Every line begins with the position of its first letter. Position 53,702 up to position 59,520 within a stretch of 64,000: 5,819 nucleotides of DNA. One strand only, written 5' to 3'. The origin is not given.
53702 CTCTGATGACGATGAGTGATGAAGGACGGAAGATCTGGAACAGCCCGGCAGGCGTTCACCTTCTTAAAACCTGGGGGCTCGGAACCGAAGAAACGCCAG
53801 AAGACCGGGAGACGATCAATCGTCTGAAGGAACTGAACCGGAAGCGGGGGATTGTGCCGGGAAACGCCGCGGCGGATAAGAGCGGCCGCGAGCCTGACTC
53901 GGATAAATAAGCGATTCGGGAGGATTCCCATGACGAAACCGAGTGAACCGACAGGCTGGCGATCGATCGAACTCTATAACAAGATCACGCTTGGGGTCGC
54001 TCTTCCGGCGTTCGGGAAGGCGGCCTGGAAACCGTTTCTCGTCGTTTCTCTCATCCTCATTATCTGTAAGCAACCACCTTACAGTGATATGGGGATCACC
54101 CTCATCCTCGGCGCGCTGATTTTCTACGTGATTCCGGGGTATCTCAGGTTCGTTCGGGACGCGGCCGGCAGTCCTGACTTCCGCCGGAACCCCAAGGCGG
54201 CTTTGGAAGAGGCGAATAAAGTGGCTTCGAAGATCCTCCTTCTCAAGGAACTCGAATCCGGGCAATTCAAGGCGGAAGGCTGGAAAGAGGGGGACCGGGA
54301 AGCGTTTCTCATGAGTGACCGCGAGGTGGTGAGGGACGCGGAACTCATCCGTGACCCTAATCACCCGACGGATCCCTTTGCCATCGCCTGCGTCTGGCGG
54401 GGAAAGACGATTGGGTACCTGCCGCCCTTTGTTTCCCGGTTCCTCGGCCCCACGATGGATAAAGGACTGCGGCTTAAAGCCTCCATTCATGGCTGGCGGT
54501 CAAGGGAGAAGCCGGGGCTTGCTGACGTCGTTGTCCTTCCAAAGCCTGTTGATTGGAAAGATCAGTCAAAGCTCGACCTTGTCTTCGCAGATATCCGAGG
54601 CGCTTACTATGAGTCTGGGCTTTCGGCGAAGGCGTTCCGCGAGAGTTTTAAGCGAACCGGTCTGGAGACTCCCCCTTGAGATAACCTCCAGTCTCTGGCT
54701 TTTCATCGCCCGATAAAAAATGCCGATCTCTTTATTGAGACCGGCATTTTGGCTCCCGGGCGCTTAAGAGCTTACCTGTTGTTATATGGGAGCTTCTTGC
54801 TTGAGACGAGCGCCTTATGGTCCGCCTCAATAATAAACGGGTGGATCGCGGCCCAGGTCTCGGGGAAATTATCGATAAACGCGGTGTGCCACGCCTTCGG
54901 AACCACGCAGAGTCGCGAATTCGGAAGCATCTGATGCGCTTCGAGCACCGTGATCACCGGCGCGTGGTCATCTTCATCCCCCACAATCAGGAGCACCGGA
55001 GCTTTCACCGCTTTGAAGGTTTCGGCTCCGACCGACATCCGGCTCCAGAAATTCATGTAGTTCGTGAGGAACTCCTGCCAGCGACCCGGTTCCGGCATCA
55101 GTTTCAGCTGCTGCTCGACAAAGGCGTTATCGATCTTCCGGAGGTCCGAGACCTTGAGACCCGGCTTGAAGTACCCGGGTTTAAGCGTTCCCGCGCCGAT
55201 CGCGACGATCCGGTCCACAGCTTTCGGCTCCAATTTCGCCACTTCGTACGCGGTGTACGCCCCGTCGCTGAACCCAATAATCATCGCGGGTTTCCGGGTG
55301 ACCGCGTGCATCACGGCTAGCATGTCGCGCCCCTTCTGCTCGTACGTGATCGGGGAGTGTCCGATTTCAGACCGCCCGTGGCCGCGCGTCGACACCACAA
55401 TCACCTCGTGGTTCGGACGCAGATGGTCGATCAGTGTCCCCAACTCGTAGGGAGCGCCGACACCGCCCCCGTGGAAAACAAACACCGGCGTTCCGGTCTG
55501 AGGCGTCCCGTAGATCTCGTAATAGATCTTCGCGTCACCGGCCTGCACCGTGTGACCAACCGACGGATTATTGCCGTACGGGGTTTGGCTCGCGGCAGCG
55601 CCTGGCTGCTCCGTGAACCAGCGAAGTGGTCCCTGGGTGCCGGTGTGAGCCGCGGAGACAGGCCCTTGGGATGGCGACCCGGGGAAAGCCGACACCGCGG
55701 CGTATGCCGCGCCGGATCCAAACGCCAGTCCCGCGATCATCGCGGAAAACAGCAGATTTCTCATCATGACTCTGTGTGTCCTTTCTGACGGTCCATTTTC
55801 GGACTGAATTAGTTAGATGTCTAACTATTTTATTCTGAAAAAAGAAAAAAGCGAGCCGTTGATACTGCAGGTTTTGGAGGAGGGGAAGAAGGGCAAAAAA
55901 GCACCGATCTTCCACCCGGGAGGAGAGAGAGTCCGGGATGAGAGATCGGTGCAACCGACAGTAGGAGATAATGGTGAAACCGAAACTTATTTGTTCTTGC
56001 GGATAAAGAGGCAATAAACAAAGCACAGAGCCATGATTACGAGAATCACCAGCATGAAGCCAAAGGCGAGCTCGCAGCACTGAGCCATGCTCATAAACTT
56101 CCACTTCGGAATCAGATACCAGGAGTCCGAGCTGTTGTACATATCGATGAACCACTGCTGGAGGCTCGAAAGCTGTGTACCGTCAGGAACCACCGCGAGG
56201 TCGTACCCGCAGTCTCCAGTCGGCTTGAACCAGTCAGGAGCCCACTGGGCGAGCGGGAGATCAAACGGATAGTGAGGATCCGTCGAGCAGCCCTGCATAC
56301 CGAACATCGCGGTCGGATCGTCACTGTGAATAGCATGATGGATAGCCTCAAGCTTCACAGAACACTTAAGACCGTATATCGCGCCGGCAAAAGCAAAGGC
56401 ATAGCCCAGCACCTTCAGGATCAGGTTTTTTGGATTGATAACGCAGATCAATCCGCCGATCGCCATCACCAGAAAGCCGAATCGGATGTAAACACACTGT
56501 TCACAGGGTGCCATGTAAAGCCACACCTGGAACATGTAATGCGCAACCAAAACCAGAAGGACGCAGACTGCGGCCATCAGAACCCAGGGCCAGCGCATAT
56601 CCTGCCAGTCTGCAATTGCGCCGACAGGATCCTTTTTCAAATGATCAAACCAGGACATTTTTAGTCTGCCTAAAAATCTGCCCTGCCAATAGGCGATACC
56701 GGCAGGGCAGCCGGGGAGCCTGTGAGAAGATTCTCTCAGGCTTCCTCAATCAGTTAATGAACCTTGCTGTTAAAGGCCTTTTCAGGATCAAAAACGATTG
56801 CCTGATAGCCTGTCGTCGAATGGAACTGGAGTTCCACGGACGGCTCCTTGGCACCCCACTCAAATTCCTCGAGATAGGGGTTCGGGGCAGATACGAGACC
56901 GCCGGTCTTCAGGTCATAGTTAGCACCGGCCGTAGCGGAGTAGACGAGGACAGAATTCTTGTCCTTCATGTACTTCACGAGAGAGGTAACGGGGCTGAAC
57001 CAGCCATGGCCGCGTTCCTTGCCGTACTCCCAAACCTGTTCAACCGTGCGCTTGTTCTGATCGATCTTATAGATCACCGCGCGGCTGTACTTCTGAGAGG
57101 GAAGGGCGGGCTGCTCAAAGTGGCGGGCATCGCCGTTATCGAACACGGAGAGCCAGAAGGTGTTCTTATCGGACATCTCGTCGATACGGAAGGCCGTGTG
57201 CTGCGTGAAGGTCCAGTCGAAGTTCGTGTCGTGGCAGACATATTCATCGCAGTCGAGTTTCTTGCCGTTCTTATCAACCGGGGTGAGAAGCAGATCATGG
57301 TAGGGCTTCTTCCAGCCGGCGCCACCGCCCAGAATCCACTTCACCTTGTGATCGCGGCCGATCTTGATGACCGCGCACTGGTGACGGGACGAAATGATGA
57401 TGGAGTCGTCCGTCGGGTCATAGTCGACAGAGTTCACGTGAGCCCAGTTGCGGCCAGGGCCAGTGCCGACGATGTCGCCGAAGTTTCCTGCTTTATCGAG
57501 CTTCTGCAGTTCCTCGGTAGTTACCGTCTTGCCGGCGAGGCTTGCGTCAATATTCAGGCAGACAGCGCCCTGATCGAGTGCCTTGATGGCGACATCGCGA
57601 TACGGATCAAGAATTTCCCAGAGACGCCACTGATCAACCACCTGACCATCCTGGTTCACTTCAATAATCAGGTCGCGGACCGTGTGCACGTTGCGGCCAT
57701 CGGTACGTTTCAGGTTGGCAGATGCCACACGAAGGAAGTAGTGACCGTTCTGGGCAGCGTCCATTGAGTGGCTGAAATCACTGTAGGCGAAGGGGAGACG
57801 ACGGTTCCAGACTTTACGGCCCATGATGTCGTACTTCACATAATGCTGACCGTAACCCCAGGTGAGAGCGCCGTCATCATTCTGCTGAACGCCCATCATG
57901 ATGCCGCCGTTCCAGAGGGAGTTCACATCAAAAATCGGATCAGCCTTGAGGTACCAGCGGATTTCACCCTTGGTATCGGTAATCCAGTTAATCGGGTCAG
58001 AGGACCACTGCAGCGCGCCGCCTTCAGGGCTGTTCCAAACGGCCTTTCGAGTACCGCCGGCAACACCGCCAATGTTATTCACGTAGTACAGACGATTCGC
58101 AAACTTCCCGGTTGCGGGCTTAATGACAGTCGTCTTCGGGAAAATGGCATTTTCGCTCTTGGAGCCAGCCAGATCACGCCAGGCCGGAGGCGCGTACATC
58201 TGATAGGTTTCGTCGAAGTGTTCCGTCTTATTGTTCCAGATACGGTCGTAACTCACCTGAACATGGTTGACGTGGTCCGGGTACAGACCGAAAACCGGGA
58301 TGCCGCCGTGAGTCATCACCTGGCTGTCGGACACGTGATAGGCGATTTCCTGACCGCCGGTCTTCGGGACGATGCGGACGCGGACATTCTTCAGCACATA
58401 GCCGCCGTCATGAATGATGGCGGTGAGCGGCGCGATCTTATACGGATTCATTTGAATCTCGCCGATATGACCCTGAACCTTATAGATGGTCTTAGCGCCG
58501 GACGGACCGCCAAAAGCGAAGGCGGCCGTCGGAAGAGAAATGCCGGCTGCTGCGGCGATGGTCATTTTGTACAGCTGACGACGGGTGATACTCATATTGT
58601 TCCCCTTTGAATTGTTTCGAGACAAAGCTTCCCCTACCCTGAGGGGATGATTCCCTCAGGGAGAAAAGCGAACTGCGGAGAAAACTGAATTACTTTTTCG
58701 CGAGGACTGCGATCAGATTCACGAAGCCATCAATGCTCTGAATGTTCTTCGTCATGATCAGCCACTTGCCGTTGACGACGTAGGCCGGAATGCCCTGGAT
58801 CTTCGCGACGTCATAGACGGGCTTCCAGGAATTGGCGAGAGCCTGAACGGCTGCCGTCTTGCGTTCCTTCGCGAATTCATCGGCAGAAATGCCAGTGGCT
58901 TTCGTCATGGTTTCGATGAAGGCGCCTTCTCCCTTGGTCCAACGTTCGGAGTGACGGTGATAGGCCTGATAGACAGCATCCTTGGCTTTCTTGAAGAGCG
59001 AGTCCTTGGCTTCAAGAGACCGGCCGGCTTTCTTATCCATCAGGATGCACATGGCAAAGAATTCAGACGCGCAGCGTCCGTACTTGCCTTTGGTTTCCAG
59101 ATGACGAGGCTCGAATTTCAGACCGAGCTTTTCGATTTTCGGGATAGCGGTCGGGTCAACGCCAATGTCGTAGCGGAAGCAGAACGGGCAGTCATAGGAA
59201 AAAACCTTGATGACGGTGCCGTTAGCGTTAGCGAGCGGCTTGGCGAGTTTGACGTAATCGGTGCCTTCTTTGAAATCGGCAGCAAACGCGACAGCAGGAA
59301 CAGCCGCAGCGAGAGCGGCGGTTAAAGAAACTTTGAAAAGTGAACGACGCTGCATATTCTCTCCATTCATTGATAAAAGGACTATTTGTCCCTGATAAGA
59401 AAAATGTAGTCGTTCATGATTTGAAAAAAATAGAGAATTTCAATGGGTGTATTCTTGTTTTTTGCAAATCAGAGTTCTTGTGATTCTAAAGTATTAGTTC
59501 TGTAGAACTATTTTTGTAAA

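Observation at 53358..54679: Three-gene cluster ending in a membrane-anchored HIRAN-domain protein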

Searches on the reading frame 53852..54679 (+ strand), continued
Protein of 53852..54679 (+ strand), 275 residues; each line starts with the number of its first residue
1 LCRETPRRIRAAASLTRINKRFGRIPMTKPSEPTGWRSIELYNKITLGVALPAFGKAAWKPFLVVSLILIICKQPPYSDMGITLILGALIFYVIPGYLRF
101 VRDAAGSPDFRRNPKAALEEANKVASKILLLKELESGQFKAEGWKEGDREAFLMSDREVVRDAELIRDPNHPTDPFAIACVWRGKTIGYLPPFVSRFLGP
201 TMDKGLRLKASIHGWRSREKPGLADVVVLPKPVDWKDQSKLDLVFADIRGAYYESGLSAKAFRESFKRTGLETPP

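Call 85: search_protein_families(library=padloc, proteins=[L001:6691-7428:+, L001:8850-9761:+, P0067, P0065, L113:12200-12790:+, L113:10978-11418:-, L113:11411-11935:-, L113:9395-9727:-, L117:4923-5234:-, L113:15907-16413:+], max_evalue=0.01)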
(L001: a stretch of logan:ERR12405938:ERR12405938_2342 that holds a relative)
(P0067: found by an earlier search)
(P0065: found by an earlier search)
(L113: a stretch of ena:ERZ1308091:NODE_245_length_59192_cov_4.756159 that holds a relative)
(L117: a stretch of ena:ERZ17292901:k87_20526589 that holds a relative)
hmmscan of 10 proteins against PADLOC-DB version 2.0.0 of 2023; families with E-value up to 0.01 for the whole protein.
L001:6691-7428:+ (245 aa): 4 families
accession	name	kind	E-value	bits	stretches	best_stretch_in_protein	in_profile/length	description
PDLC04352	PDC-M03B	-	2.2e-07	28.7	1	148-227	151-231/250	-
PDLC04349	PDC-M03B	-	7.3e-07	27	1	132-207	135-212/232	-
PDLC04347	PDC-M03B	-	3e-05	21.7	1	146-218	145-219/245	-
PDLC04348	PDC-M03B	-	0.0015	16.3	1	148-235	149-239/248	-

L001:8850-9761:+ (303 aa): 0 families

P0067 (207 aa): 5 families
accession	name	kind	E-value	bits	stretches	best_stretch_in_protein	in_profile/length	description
PDLC04352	PDC-M03B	-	7.2e-09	33.5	1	95-189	135-229/250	-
PDLC04349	PDC-M03B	-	2e-08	32.2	1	93-170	129-211/232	-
PDLC04347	PDC-M03B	-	1.5e-07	29.3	1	87-170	121-206/245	-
PDLC04348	PDC-M03B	-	3.2e-05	21.8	1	96-165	132-204/248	-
PDLC04351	PDC-M03B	-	0.00072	17.2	1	95-200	132-241/255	-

P0065 (208 aa): 3 families
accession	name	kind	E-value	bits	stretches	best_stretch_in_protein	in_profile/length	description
PDLC04352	PDC-M03B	-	5.4e-08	30.7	1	92-193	135-239/250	-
PDLC04347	PDC-M03B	-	1.7e-06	25.9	1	91-181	128-222/245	-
PDLC04349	PDC-M03B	-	8.6e-06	23.5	1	92-166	131-210/232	-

L113:12200-12790:+ (196 aa): 0 families

L113:10978-11418:- (146 aa): 0 families

L113:11411-11935:- (174 aa): 0 families

L113:9395-9727:- (110 aa): 0 families

L117:4923-5234:- (103 aa): 0 families

L113:15907-16413:+ (168 aa): 0 families

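Call 86: search_protein_families(library=pfam, alignment_id=A2, max_evalue=0.01)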
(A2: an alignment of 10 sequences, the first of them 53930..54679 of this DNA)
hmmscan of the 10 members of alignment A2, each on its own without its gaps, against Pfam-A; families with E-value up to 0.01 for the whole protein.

A. member 1, window:53930-54679:+ (249 aa): 1 family
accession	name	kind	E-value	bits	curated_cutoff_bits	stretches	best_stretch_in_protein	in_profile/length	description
PF08797.16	HIRAN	-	6.4e-06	26.4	24.7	1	138-186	27-77/96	HIRAN domain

B. families by the number of members that match (of 10 scanned): 2 families
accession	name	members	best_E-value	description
PF08797.16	HIRAN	10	4.1e-13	HIRAN domain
PF21528.2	CC2D1A-B_DM14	1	0.006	Coiled-coil and C2 domain-containing protein 1, DM14 domain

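Call 100: find_related_loci(query=P0065, collection=viral_contigs, flank=8000)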
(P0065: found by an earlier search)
Query P0065 (208 aa) in viral_contigs; peptide patterns used: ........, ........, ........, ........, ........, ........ (x = any residue, [..] = any of these).
18 stretches matched a pattern, but none encodes a relative of the query by tblastn (E <= 1e-3).

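Call 101: find_related_loci(query=P0067, collection=viral_contigs, flank=8000)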
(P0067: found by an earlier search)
Query P0067 (207 aa) in viral_contigs; peptide patterns used: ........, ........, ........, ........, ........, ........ (x = any residue, [..] = any of these).
6 stretches matched a pattern, but none encodes a relative of the query by tblastn (E <= 1e-3).

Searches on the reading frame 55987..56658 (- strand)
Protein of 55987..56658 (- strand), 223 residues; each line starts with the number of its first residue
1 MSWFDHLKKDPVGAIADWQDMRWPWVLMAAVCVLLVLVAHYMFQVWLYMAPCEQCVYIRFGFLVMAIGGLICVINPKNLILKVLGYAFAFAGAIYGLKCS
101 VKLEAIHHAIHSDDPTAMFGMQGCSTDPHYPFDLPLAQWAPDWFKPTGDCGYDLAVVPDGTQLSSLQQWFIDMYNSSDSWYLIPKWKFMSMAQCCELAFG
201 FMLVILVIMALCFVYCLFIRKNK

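Call 20: search_protein_families(library=pfam, proteins=[window:55987-56658:-], max_evalue=0.001)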
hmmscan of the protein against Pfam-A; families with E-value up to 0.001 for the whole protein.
window:55987-56658:- (223 aa): 1 family
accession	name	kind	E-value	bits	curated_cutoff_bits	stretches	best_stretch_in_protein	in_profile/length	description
PF02600.21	DsbB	-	1e-20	75.1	22.1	1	22-208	2-147/148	Disulfide bond formation protein DsbB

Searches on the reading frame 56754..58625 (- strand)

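Call 20: search_protein_families(library=pfam, proteins=[window:56754-58625:-], max_evalue=0.001)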
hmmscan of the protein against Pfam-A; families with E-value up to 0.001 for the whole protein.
window:56754-58625:- (623 aa): 3 families
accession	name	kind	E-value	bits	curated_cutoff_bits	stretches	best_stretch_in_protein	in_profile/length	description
PF05935.17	Arylsulfotrans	-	5.7e-128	427.5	24.2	1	165-607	2-373/374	Arylsulfotransferase (ASST)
PF17425.8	Arylsulfotran_N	-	2.1e-24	85.8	24.2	1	57-146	2-88/88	Arylsulfotransferase Ig-like domain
PF14269.12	Arylsulfotran_2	-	7e-08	32.6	27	1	252-436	20-186/301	Arylsulfotransferase (ASST)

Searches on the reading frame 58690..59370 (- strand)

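Call 20: search_protein_families(library=pfam, proteins=[window:58690-59370:-], max_evalue=0.001)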
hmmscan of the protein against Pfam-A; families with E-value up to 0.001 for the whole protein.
window:58690-59370:- (226 aa): 1 family
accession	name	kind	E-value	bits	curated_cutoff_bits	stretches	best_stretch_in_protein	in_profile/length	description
PF01323.26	DSBA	-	3.9e-06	27.2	25.6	1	127-219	102-189/191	DSBA-like thioredoxin domain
